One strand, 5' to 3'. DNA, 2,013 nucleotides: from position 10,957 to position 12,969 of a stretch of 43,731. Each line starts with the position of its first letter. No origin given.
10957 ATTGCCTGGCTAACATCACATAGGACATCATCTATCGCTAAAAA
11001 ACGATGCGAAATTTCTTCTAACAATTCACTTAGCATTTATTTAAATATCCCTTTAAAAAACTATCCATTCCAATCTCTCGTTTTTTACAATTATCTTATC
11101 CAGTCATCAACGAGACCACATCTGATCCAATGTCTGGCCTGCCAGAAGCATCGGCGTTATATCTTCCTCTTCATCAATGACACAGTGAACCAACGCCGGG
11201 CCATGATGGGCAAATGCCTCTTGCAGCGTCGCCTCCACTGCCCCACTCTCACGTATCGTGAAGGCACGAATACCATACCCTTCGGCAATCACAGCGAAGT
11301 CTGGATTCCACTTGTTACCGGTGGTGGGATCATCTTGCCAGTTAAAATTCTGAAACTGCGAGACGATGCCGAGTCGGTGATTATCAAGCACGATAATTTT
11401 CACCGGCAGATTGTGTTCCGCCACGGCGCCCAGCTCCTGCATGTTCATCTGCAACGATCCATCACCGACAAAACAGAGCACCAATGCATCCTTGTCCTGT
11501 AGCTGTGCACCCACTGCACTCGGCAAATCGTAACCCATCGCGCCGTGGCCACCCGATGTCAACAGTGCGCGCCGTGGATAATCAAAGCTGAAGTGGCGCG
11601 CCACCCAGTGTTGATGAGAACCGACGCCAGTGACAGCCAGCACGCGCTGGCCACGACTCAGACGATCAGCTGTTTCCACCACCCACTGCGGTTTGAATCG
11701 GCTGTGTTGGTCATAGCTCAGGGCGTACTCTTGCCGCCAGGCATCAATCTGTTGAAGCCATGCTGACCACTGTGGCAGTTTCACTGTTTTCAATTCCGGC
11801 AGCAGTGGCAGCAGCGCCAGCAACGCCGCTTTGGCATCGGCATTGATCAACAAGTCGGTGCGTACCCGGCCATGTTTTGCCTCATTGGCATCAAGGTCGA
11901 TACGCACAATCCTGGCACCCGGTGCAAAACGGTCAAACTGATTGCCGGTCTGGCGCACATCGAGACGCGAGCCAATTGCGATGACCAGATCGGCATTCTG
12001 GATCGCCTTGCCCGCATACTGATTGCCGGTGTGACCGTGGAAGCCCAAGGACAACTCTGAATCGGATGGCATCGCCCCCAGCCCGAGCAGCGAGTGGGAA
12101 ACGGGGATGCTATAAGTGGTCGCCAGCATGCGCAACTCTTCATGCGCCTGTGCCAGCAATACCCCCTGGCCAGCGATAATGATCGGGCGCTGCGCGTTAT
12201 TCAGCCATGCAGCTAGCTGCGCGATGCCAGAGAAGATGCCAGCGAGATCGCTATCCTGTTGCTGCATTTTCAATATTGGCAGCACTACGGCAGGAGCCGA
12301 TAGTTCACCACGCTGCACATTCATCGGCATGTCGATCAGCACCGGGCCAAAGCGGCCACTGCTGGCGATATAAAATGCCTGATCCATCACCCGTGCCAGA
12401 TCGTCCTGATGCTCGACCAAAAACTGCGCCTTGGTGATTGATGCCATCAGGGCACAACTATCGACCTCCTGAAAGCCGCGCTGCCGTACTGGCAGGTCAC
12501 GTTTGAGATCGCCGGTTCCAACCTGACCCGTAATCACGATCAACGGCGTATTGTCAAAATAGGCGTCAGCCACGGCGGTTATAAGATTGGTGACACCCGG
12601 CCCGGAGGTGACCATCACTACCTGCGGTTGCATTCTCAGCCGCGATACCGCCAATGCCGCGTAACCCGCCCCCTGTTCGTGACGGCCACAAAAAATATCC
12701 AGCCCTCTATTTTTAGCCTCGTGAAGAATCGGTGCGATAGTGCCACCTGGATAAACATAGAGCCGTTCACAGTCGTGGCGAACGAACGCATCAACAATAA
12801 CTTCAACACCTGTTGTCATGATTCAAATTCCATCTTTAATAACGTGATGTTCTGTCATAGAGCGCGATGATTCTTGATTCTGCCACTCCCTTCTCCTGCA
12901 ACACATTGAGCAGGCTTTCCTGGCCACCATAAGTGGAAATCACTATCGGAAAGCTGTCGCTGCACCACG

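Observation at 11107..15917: ThDP-dependent (acetolactate-synthase-like) enzyme with SDR, Gfo/Idh/MocA oxidoreductase and zinc-ribbon methyltransferase embedded in a nonulosonate operon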

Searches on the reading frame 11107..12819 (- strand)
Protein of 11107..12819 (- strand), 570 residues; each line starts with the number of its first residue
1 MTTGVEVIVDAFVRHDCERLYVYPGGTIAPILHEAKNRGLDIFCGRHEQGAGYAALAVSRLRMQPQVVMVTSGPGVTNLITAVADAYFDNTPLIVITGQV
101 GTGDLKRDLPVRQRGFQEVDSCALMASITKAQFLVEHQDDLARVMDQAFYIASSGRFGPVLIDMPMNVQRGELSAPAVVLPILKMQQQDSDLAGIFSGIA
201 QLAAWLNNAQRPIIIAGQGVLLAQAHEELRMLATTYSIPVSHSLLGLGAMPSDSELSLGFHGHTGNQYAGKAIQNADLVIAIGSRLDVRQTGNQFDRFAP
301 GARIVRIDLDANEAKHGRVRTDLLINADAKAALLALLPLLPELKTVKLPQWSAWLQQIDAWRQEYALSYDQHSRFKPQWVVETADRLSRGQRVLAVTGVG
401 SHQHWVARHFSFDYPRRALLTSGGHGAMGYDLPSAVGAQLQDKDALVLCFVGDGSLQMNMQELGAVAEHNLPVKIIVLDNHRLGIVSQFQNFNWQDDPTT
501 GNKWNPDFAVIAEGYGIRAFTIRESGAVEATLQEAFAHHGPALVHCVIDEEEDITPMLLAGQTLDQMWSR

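Call 3: search_protein_families(library=pfam, proteins=[window:11107-12819:-])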
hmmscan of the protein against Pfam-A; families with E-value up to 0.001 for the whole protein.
window:11107-12819:- (570 aa): 3 families
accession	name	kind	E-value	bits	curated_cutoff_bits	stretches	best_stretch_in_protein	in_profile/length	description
PF02775.26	TPP_enzyme_C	-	1.7e-45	155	21.9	1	398-546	1-151/151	Thiamine pyrophosphate enzyme, C-terminal TPP binding domain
PF00205.28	TPP_enzyme_M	-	5.1e-36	123.8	30.4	1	199-336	1-137/137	Thiamine pyrophosphate enzyme, central domain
PF02776.23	TPP_enzyme_N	-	2.8e-30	105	26.8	1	3-123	2-118/119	Thiamine pyrophosphate enzyme, N-terminal TPP binding domain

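Call 4: search_protein_families(library=ncbifam, proteins=[window:11107-12819:-])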
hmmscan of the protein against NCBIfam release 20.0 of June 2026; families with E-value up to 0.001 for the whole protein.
window:11107-12819:- (570 aa): 55 families (the best 25 are shown)
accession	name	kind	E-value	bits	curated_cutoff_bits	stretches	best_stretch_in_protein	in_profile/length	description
TIGR00118.1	acolac_lg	equivalog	1.2e-147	492.7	538.35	1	3-569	2-555/557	biosynthetic-type acetolactate synthase large subunit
NF006524.0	PRK08978.1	equivalog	4.2e-135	451.1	738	1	3-567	2-543/548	acetolactate synthase 2 catalytic subunit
NF005824.0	PRK07710.1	equivalog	3.4e-133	445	976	1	2-567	17-567/573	acetolactate synthase large subunit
NF004710.0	PRK06048.1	equivalog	2.7e-131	438.8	976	1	3-566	9-555/561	acetolactate synthase large subunit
NF005228.0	PRK06725.1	equivalog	2.2e-129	432.2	991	1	2-567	16-564/571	acetolactate synthase large subunit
NF006016.1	PRK08155.1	equivalog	1.3e-127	426.5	870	1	2-565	3-549/554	acetolactate synthase large subunit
NF004919.0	PRK06276.1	equivalog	7.8e-127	424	866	1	3-567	2-556/582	acetolactate synthase large subunit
NF005651.0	PRK07418.1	subfamily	1e-124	417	942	1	2-567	19-578/617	acetolactate synthase large subunit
NF006581.0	PRK09107.1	equivalog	1e-122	410.5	974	1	2-567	11-572/595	acetolactate synthase 3 large subunit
NF005860.0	PRK07789.1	equivalog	1.2e-120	403.6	881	1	3-567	35-597/615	acetolactate synthase large subunit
NF006319.0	PRK08527.1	equivalog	4.1e-119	398.5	905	1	3-567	5-557/565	acetolactate synthase large subunit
NF005058.0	PRK06466.1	equivalog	1.3e-115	387.1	951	1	2-568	4-567/574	acetolactate synthase 3 large subunit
NF006525.0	PRK08979.1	equivalog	7.1e-115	384.5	1084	1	2-568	4-565/572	acetolactate synthase 3 large subunit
NF005936.0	PRK07979.1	equivalog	5.1e-114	381.7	1080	1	1-568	3-567/574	acetolactate synthase 3 large subunit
NF005584.0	PRK07282.1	equivalog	2e-112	376.6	970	1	2-567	10-559/566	acetolactate synthase large subunit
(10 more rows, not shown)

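Call 10: search_solved_structures(query=window:11107-12819:-, max_evalue=1e-20)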
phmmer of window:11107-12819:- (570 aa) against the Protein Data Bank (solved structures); distinct sequences matched with E-value up to 1e-20: 121 (the best 60 are shown).
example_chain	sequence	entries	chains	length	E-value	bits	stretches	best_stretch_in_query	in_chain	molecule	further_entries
7egv_A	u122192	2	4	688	1.7e-99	337.6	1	4-566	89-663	Acetolactate synthase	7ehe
1jsc_A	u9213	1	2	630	2.3e-96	327.2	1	3-567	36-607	ACETOHYDROXY-ACID SYNTHASE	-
6u9d_A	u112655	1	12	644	2.5e-96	327.1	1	3-567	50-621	Acetolactate synthase catalytic subunit, mitochondrial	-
1n0h_A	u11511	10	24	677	3e-96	326.8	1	3-567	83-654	Acetolactate synthase | Acetolactate synthase, mitochondrial | Acetolactate synthase catalytic subunit, mitochondrial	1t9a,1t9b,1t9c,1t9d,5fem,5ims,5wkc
6dek_A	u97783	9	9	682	2.1e-95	324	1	3-566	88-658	Acetolactate synthase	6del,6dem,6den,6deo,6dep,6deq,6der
7tzz_A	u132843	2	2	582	7.9e-95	322.1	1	4-566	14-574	Acetolactate synthase, chloroplastic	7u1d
7u25_A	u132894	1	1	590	9.5e-95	321.9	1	4-566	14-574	Acetolactate synthase, chloroplastic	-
6u9h_A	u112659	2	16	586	9.7e-95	321.8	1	4-566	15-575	Acetolactate synthase, chloroplastic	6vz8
1ybh_A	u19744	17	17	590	1e-94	321.8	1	4-566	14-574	Acetolactate synthase, chloroplast | Acetolactate synthase | Acetolactate synthase, chloroplastic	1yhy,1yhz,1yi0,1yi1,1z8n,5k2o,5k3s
7stq_A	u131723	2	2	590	1.3e-94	321.5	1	4-566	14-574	Acetolactate synthase, chloroplastic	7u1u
3e9y_A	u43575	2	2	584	1.3e-94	321.4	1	4-566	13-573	Acetolactate synthase, chloroplastic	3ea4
8et5_A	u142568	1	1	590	1.3e-94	321.4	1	4-566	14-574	Acetolactate synthase, chloroplastic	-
9yjz_A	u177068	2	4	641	2.5e-94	320.5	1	4-566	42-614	Acetolactate synthase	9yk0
6lpi_A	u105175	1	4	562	5e-94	319.5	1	3-563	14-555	Acetolactate synthase isozyme 1 large subunit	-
6wo1_A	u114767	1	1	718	2.9e-84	287.3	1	4-566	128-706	Acetohydroxyacid synthase catalytic subunit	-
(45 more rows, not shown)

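Call 21: find_homologous_proteins(query=window:11107-12819:-, max_evalue=1e-60)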
Query window:11107-12819:- (570 aa): 7942 proteins with E <= 1e-60 among 8000 candidates; the best 120 are listed.
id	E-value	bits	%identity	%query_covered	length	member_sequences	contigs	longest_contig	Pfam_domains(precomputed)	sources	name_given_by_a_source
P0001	0.0e+0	1296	100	100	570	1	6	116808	PF02775.27,PF02776.24,PF00205.29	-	-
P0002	0.0e+0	1085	84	100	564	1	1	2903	PF02775.27,PF02776.24,PF00205.29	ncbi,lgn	-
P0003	0.0e+0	1084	84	100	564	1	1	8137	PF02775.27,PF02776.24,PF00205.29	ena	-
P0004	0.0e+0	1078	84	100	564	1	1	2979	PF02775.27,PF02776.24,PF00205.29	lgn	-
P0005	0.0e+0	1078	84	100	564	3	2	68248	PF02775.27,PF02776.24,PF00205.29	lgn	-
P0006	0.0e+0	1075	83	100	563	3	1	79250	PF02775.27,PF02776.24,PF00205.29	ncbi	-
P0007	0.0e+0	1073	83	100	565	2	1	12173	PF02775.27,PF02776.24,PF00205.29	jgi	jgi:acetolactate synthase-1/2/3 large subunit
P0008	2.0e-282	956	74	100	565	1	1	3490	PF02775.27,PF02776.24,PF00205.29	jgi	-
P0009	3.1e-245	834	66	99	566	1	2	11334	PF02775.27,PF02776.24,PF00205.29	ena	-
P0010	3.1e-244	830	65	99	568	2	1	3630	PF02775.27,PF02776.24,PF00205.29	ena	-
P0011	3.8e-241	820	65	100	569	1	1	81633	PF02775.27,PF02776.24,PF00205.29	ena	-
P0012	4.7e-241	820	65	99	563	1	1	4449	PF02775.27,PF02776.24,PF00205.29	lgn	-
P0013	1.2e-240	818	65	100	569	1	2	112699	PF02775.27,PF02776.24,PF00205.29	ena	-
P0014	1.2e-240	818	65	99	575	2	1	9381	PF02775.27,PF02776.24,PF00205.29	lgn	-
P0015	1.5e-240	818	65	99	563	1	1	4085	PF02775.27,PF02776.24,PF00205.29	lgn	-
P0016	2.5e-240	817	65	100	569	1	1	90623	PF02775.27,PF02776.24,PF00205.29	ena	-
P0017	1.3e-238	812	64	99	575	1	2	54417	PF02775.27,PF02776.24,PF00205.29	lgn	-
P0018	3.3e-237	807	62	99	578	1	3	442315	PF02775.27,PF02776.24,PF00205.29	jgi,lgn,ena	-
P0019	2.5e-234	798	62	99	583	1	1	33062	PF02775.27,PF02776.24,PF00205.29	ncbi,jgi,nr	ncbi:MAG: thiamine pyrophosphate-binding protein [Gammaproteobacteria bacterium]|nr:thiamine pyropho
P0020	1.2e-233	795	61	99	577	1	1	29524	PF02775.27,PF02776.24,PF00205.29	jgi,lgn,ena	-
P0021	1.5e-231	788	64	100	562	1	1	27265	PF02775.27,PF02776.24,PF00205.29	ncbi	-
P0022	3.7e-231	787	64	100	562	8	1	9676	PF02775.27,PF02776.24,PF00205.29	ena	-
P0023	1.9e-230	785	64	100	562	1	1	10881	PF02775.27,PF02776.24,PF00205.29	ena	-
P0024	1.2e-228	779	62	99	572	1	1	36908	PF02775.27,PF02776.24,PF00205.29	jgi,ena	-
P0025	4.5e-227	774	60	99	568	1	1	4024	PF02775.27,PF02776.24,PF00205.29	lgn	-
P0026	1.9e-226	772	59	99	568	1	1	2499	PF02775.27,PF02776.24,PF00205.29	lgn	-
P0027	1.9e-225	768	61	99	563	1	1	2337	PF02775.27,PF02776.24,PF00205.29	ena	-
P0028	4.5e-225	767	60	99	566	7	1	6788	PF02775.27,PF02776.24,PF00205.29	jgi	-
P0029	4.9e-225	767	62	100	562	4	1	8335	PF02775.27,PF02776.24,PF00205.29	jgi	-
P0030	2.0e-224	765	60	99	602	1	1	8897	PF02775.27,PF02776.24,PF00205.29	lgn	-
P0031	6.0e-224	763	60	99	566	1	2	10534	PF02775.27,PF02776.24,PF00205.29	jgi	jgi:acetolactate synthase-1/2/3 large subunit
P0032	1.2e-223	762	62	100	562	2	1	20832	PF02775.27,PF02776.24,PF00205.29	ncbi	-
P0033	3.8e-223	761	62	99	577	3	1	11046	PF02775.27,PF02776.24,PF00205.29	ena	-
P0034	4.6e-222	757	59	99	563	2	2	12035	PF02775.27,PF02776.24,PF00205.29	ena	-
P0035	5.9e-222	757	62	100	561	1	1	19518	PF02775.27,PF02776.24,PF00205.29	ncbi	-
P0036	6.7e-222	757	59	99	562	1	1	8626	PF02775.27,PF02776.24,PF00205.29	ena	-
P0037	7.7e-222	756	59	99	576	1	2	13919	PF02775.27,PF02776.24,PF00205.29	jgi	jgi:acetolactate synthase-1/2/3 large subunit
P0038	1.8e-221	755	62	97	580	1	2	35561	PF02775.27,PF02776.24,PF00205.29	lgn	-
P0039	1.8e-221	755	61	100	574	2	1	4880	PF02775.27,PF02776.24,PF00205.29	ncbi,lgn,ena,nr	ncbi:MAG TPA: thiamine pyrophosphate-binding protein [Solirubrobacteraceae bacterium]|nr:thiamine py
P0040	2.1e-221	755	59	99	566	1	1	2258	PF02775.27,PF02776.24,PF00205.29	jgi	jgi:acetolactate synthase-1/2/3 large subunit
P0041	3.3e-221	754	59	99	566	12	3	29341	PF02775.27,PF02776.24,PF00205.29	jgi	jgi:acetolactate synthase-1/2/3 large subunit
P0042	3.5e-221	754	62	99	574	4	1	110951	PF02775.27,PF02776.24,PF00205.29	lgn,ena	-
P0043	1.2e-220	752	63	99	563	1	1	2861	PF02775.27,PF02776.24,PF00205.29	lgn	-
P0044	1.2e-220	752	58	99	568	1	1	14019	PF02775.27,PF02776.24,PF00205.29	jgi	jgi:acetolactate synthase-1/2/3 large subunit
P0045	1.5e-220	752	59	99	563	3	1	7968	PF02775.27,PF02776.24,PF00205.29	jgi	jgi:acetolactate synthase I/II/III large subunit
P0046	1.7e-220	752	59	99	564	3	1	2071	PF02775.27,PF02776.24,PF00205.29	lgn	-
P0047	1.8e-220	752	60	99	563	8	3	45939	PF02775.27,PF02776.24,PF00205.29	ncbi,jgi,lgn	-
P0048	2.2e-220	752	58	99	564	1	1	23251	PF02775.27,PF02776.24,PF00205.29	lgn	-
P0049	2.6e-220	751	59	99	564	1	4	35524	PF02775.27,PF02776.24,PF00205.29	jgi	-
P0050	4.6e-220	750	62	97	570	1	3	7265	PF02775.27,PF02776.24,PF00205.29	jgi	jgi:acetolactate synthase-1/2/3 large subunit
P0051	5.2e-220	750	58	99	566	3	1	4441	PF02775.27,PF02776.24,PF00205.29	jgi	jgi:acetolactate synthase I/II/III large subunit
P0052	6.9e-220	750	59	99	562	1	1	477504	PF02775.27,PF02776.24,PF00205.29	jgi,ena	jgi:acetolactate synthase-1/2/3 large subunit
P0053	8.0e-220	750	59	99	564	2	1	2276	PF02775.27,PF02776.24,PF00205.29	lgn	-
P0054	9.9e-220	749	62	99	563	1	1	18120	PF02775.27,PF02776.24,PF00205.29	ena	-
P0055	2.6e-219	748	59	99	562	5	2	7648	PF02775.27,PF02776.24,PF00205.29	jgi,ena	-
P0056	6.5e-219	747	60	99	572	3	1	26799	PF02775.27,PF02776.24,PF00205.29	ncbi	-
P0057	1.2e-218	746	60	99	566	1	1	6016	PF02775.27,PF02776.24,PF00205.29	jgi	jgi:acetolactate synthase-1/2/3 large subunit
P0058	2.0e-218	745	60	99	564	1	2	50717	PF02775.27,PF02776.24,PF00205.29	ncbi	-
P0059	4.6e-218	744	58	99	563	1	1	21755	PF02775.27,PF02776.24,PF00205.29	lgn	-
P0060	9.2e-218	743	58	99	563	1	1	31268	PF02775.27,PF02776.24,PF00205.29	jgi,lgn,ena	-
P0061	1.8e-217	742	61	99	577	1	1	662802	PF02775.27,PF02776.24,PF00205.29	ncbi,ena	-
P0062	3.8e-217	741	62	97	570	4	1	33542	PF02775.27,PF02776.24,PF00205.29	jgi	-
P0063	3.9e-217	741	61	97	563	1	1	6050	PF02775.27,PF02776.24,PF00205.29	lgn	-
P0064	4.6e-217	741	60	99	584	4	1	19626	PF02775.27,PF02776.24,PF00205.29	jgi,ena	jgi:acetolactate synthase-1/2/3 large subunit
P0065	5.0e-217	740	59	99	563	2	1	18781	PF02775.27,PF02776.24,PF00205.29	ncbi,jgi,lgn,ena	jgi:acetolactate synthase-1/2/3 large subunit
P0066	6.0e-217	740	58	99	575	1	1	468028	PF02775.27,PF02776.24,PF00205.29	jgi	jgi:acetolactate synthase-1/2/3 large subunit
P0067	9.1e-217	740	60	99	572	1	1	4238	PF02775.27,PF02776.24,PF00205.29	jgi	jgi:acetolactate synthase I/II/III large subunit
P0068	1.0e-216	739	61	99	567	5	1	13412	PF02775.27,PF02776.24,PF00205.29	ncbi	-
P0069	1.5e-216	739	57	99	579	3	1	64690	PF02775.27,PF02776.24,PF00205.29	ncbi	-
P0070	2.2e-216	738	61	97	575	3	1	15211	PF02775.27,PF02776.24,PF00205.29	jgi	jgi:acetolactate synthase-1/2/3 large subunit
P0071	4.3e-216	737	60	99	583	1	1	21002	PF02775.27,PF02776.24,PF00205.29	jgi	jgi:acetolactate synthase-1/2/3 large subunit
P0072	8.1e-216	736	60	99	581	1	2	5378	PF02775.27,PF02776.24,PF00205.29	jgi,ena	jgi:acetolactate synthase-1/2/3 large subunit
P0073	1.1e-215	736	59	99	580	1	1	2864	PF02775.27,PF02776.24,PF00205.29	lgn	-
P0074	1.3e-215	736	59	99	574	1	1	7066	PF02775.27,PF02776.24,PF00205.29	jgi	jgi:acetolactate synthase I/II/III large subunit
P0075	1.3e-215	736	57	99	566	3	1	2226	PF02775.27,PF02776.24,PF00205.29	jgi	-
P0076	1.4e-215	736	58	99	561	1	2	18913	PF02775.27,PF02776.24,PF00205.29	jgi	jgi:acetolactate synthase-1/2/3 large subunit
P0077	1.5e-215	736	60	99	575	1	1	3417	PF02775.27,PF02776.24,PF00205.29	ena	-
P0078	1.5e-215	736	58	99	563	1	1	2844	PF02775.27,PF02776.24,PF00205.29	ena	-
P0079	1.7e-215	735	59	99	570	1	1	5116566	PF02775.27,PF02776.24,PF00205.29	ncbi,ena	-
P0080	4.9e-215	734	59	100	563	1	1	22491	PF02775.27,PF02776.24,PF00205.29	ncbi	-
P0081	5.2e-215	734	59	99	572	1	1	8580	PF02775.27,PF02776.24,PF00205.29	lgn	-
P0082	5.5e-215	734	60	99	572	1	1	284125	PF02775.27,PF02776.24,PF00205.29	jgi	jgi:acetolactate synthase-1/2/3 large subunit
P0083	7.3e-215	733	59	99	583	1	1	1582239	PF02775.27,PF02776.24,PF00205.29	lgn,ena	-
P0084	7.9e-215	733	61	97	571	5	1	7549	PF02775.27,PF02776.24,PF00205.29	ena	-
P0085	1.4e-214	732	57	99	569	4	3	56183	PF02775.27,PF02776.24,PF00205.29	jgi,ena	-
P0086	1.6e-214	732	59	99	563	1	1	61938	PF02775.27,PF02776.24,PF00205.29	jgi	jgi:acetolactate synthase-1/2/3 large subunit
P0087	1.7e-214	732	60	97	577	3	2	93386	PF02775.27,PF02776.24,PF00205.29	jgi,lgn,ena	-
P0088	2.3e-214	732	59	99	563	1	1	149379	PF02775.27,PF02776.24,PF00205.29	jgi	jgi:acetolactate synthase-1/2/3 large subunit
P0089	4.6e-214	731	60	99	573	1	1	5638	PF02775.27,PF02776.24,PF00205.29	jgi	jgi:acetolactate synthase-1/2/3 large subunit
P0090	7.7e-214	730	59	100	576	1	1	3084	PF02775.27,PF02776.24,PF00205.29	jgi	jgi:acetolactate synthase-1/2/3 large subunit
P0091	1.2e-213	729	59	100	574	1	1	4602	PF02775.27,PF02776.24,PF00205.29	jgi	jgi:acetolactate synthase-1/2/3 large subunit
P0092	1.4e-213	729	59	99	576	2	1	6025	PF02775.27,PF02776.24,PF00205.29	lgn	-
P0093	2.8e-213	728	59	99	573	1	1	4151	PF02775.27,PF02776.24,PF00205.29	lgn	-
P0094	3.1e-213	728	57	99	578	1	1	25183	PF02775.27,PF02776.24,PF00205.29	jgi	jgi:acetolactate synthase-1/2/3 large subunit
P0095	5.8e-213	727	60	99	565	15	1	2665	PF02775.27,PF02776.24,PF00205.29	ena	-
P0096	6.6e-213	727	59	99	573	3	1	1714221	PF02775.27,PF02776.24,PF00205.29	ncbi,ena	-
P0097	7.8e-213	727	58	99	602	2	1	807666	PF02775.27,PF02776.24,PF00205.29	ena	-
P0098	8.7e-213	726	59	99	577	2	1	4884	PF02775.27,PF02776.24,PF00205.29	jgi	jgi:acetolactate synthase I/II/III large subunit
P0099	1.7e-212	726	59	99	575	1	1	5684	PF02775.27,PF02776.24,PF00205.29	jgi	-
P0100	1.7e-212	726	57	100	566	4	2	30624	PF02775.27,PF02776.24,PF00205.29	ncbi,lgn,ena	-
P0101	2.8e-212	725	59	99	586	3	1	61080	PF02775.27,PF02776.24,PF00205.29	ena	-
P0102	4.4e-212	724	60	99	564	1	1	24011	PF02775.27,PF02776.24,PF00205.29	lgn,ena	-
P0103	4.6e-212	724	59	99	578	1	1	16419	PF02775.27,PF02776.24,PF00205.29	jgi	jgi:acetolactate synthase-1/2/3 large subunit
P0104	5.0e-212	724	57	100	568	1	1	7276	PF02775.27,PF02776.24,PF00205.29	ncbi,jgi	jgi:acetolactate synthase-1/2/3 large subunit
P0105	5.3e-212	724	58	99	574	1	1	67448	PF02775.27,PF02776.24,PF00205.29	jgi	jgi:acetolactate synthase I/II/III large subunit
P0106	1.3e-211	723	58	100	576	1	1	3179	PF02775.27,PF02776.24,PF00205.29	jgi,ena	-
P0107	1.5e-211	722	55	99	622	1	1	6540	PF02775.27,PF02776.24,PF00205.29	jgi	jgi:acetolactate synthase I/II/III large subunit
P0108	1.8e-211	722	59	99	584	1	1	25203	PF02775.27,PF02776.24,PF00205.29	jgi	-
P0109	2.2e-211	722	58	98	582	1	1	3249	PF02775.27,PF02776.24,PF00205.29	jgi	jgi:acetolactate synthase I/II/III large subunit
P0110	2.5e-211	722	60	99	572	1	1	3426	PF02775.27,PF02776.24,PF00205.29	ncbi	-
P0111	4.5e-211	721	59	99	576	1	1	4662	PF02775.27,PF02776.24,PF00205.29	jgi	jgi:acetolactate synthase-1/2/3 large subunit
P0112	2.8e-210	718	58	99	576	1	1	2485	PF02775.27,PF02776.24,PF00205.29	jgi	jgi:acetolactate synthase I/II/III large subunit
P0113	4.2e-210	718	59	99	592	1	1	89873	PF02775.27,PF02776.24,PF00205.29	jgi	jgi:acetolactate synthase I/II/III large subunit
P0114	5.9e-210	717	56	100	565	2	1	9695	PF02775.27,PF02776.24,PF00205.29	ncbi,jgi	jgi:acetolactate synthase-1/2/3 large subunit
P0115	6.3e-210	717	58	99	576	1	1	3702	PF02775.27,PF02776.24,PF00205.29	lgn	-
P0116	7.2e-210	717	57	99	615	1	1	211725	PF02775.27,PF02776.24,PF00205.29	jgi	jgi:acetolactate synthase I/II/III large subunit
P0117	8.3e-210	717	58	99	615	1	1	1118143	PF02775.27,PF02776.24,PF00205.29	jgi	jgi:acetolactate synthase-1/2/3 large subunit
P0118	9.2e-210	716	58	99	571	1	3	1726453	PF02775.27,PF02776.24,PF00205.29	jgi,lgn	jgi:acetolactate synthase-1/2/3 large subunit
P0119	1.4e-209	716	57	100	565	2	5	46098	PF02775.27,PF02776.24,PF00205.29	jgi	-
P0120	2.1e-209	715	60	99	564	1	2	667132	PF02775.27,PF02776.24,PF00205.29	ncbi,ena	-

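Call 22: find_encoding_contigs(protein=P0001, flank=10000, max_places=4)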
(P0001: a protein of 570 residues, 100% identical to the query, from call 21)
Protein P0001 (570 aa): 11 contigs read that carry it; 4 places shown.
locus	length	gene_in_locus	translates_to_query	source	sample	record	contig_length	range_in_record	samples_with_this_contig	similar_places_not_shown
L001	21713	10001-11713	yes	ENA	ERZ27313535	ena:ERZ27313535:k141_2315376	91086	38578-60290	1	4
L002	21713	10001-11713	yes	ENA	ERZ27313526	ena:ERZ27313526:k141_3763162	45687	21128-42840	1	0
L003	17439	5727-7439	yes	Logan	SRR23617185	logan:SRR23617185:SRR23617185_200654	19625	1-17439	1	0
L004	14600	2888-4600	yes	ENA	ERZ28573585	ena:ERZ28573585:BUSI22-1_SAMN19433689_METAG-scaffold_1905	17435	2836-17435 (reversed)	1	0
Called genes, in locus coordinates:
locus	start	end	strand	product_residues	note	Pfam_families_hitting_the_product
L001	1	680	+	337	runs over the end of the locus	PF10135:Rod-binding, PF01832:Glucosaminidase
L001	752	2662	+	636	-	PF00460:Flg_bb_rod (weak), PF21159:FlgK_2nd (faint), PF22638:FlgK_D1, PF21158:flgK_1st_1, PF06429:Flg_bbr_C (weak)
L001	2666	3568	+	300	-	PF00669:Flagellin_N, PF00700:Flagellin_C (weak)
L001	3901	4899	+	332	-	PF00106:adh_short, PF01073:3Beta_HSD, PF01370:Epimerase, PF02719:Polysacc_synt_2, PF04321:RmlD_sub_bind, PF07993:NAD_binding_4 (faint), PF13460:NAD_binding_10, PF16363:GDP_Man_Dehyd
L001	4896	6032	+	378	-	PF01041:DegT_DnrJ_EryC1, PF00155:Aminotran_1_2, PF01212:Beta_elim_lyase (weak)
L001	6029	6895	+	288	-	PF03102:NeuB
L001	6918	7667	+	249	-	PF00106:adh_short, PF08659:KR, PF23441:SDR (weak), PF13561:adh_short_C2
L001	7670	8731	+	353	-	PF01408:GFO_IDH_MocA, PF22725:GFO_IDH_MocA_C3, PF02894:GFO_IDH_MocA_C (weak)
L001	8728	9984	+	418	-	PF13489:Methyltransf_23, PF08241:Methyltransf_11, PF08242:Methyltransf_12, PF13649:Methyltransf_25, PF13847:Methyltransf_31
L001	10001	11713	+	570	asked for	PF02776:TPP_enzyme_N, PF00205:TPP_enzyme_M, PF02775:TPP_enzyme_C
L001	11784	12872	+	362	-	PF22674:C2185-like_N, PF05050:Methyltransf_21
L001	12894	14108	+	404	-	PF18130:ATPgrasp_N (faint), PF01071:GARS_A (faint), PF02655:ATP-grasp_3, PF18603:LAL_C2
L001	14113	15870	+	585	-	PF02348:CTP_transf_3, PF12804:NTP_transf_3 (faint)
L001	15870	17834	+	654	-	PF03065:Glyco_hydro_57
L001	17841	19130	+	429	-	PF01973:MptE-like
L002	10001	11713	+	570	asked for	PF02776:TPP_enzyme_N, PF00205:TPP_enzyme_M, PF02775:TPP_enzyme_C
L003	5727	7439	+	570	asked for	PF02776:TPP_enzyme_N, PF00205:TPP_enzyme_M, PF02775:TPP_enzyme_C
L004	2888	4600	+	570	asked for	PF02776:TPP_enzyme_N, PF00205:TPP_enzyme_M, PF02775:TPP_enzyme_C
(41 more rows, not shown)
